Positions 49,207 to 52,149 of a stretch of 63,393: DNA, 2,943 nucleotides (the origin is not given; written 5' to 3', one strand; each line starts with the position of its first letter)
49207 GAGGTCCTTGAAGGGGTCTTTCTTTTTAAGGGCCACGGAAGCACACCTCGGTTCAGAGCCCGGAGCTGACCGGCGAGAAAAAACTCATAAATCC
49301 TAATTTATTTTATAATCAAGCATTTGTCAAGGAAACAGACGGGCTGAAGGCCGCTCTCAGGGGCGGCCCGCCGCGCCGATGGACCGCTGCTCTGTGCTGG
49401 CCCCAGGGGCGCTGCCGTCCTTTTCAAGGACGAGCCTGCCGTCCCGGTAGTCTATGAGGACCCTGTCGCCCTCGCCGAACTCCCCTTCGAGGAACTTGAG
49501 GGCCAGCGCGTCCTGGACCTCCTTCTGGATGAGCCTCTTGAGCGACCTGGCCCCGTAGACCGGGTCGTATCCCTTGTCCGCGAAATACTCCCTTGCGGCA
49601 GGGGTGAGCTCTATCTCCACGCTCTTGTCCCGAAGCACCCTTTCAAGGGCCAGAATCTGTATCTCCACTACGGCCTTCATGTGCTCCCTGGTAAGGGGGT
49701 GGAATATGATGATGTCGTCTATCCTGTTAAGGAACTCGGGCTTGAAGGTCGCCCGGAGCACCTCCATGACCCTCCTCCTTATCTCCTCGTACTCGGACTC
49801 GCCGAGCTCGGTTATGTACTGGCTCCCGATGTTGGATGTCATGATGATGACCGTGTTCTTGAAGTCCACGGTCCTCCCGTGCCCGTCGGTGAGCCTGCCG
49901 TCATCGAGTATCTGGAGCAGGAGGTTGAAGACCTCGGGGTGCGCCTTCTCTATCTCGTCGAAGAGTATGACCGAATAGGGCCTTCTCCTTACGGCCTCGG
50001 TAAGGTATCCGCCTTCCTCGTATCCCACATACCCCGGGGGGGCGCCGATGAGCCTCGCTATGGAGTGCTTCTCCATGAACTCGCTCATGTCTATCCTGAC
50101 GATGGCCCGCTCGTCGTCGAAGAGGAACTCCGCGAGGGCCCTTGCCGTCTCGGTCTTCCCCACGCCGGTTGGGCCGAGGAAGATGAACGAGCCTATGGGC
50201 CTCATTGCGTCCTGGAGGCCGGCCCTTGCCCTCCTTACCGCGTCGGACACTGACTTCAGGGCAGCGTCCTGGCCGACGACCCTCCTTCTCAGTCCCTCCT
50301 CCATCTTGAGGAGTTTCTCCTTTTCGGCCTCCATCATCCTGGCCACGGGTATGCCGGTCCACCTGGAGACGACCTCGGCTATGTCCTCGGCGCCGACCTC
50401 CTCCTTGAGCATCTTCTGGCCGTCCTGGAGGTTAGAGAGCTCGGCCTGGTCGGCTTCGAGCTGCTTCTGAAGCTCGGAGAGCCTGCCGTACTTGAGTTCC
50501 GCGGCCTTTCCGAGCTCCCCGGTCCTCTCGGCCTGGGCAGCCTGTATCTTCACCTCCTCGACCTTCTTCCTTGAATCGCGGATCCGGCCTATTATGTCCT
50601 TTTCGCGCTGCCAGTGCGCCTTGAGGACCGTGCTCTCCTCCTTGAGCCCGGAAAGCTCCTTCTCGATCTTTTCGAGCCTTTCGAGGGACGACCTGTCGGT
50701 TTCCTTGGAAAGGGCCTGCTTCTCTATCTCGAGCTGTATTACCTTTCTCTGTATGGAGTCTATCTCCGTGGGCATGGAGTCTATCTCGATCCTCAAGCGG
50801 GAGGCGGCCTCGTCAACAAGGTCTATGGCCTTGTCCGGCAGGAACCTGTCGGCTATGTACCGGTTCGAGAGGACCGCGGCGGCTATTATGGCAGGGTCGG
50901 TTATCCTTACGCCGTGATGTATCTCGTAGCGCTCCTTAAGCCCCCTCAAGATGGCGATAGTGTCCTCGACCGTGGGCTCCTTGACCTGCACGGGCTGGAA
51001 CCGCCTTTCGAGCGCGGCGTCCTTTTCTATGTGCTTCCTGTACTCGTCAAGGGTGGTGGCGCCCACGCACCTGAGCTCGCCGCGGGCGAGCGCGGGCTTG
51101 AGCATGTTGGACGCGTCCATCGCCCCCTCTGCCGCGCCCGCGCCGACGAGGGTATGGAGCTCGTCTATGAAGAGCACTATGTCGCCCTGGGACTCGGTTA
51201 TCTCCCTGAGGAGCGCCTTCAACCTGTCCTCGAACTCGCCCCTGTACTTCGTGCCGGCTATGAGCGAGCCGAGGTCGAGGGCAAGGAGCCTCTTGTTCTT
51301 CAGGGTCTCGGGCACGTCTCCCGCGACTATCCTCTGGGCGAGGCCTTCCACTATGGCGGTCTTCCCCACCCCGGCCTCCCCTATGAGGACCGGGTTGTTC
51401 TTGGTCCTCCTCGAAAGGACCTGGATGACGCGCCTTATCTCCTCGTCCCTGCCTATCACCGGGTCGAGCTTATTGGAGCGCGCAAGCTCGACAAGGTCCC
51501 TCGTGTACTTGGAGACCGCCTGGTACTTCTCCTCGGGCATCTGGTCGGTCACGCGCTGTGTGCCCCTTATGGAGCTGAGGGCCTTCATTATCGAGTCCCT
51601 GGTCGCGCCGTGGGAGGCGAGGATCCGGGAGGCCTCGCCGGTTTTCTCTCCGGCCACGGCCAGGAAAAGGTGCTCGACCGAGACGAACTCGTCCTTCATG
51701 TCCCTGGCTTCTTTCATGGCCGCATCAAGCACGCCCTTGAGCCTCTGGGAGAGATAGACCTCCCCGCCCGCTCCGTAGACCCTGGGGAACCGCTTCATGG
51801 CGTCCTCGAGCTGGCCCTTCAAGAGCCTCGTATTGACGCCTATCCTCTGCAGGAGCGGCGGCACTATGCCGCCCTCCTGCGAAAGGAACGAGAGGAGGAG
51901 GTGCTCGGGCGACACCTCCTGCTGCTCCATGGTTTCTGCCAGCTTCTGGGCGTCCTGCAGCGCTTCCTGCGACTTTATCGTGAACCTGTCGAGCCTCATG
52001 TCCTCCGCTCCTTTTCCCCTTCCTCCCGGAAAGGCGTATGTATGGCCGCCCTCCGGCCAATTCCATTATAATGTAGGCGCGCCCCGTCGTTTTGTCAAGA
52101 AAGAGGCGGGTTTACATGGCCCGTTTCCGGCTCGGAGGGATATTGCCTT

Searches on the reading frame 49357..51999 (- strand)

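Call 46: search_protein_families(library=pfam, proteins=[window:49357-51999:-], max_evalue=0.00001)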
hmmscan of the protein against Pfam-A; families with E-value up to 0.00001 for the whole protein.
window:49357-51999:- (880 aa): 13 families
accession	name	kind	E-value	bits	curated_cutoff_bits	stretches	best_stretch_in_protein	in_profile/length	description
PF07724.20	AAA_2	-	2.4e-72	242.8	27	1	600-763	1-166/166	AAA domain (Cdc48 subfamily)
PF17871.7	AAA_lid_9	-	1.6e-34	118.4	22.8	1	343-445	1-103/104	AAA lid domain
PF02861.25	Clp_N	-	7.4e-27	93.7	20.7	2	94-146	1-53/53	Clp amino terminal domain, pathogenicity island component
PF10431.15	ClpB_D2-small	-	1.4e-24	86.3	21.9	1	769-848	1-80/81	C-terminal, D2-small domain, of ClpB protein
PF00004.35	AAA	-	8.3e-24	84.9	21.2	2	204-317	2-110/131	ATPase family associated with various cellular activities (AAA)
PF07728.20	AAA_5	-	3.2e-18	66.5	22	1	605-726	2-125/139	AAA domain (dynein-related subfamily)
PF13401.12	AAA_22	-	4.5e-14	53.3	27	1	604-700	7-110/130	AAA domain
PF13191.12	AAA_16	-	5.8e-14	53.4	32.6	1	181-292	2-143/167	AAA ATPase domain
PF00158.32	Sigma54_activat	-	1.6e-07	31.6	20.2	0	588-722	8-142/168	Sigma-54 interaction domain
PF05621.17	TniB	-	1.7e-06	28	22.4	0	194-340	29-185/189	Bacterial TniB protein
PF01637.24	ATPase_2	-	3.1e-06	27.6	33.2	0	184-290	4-128/225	ATPase domain predominantly from Archaea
PF20720.3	nSTAND3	-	3.3e-06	27.3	27.2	0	605-640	20-55/155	Novel STAND NTPase 3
PF13173.12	AAA_14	-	8.4e-06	26.3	27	0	606-701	6-88/129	AAA domain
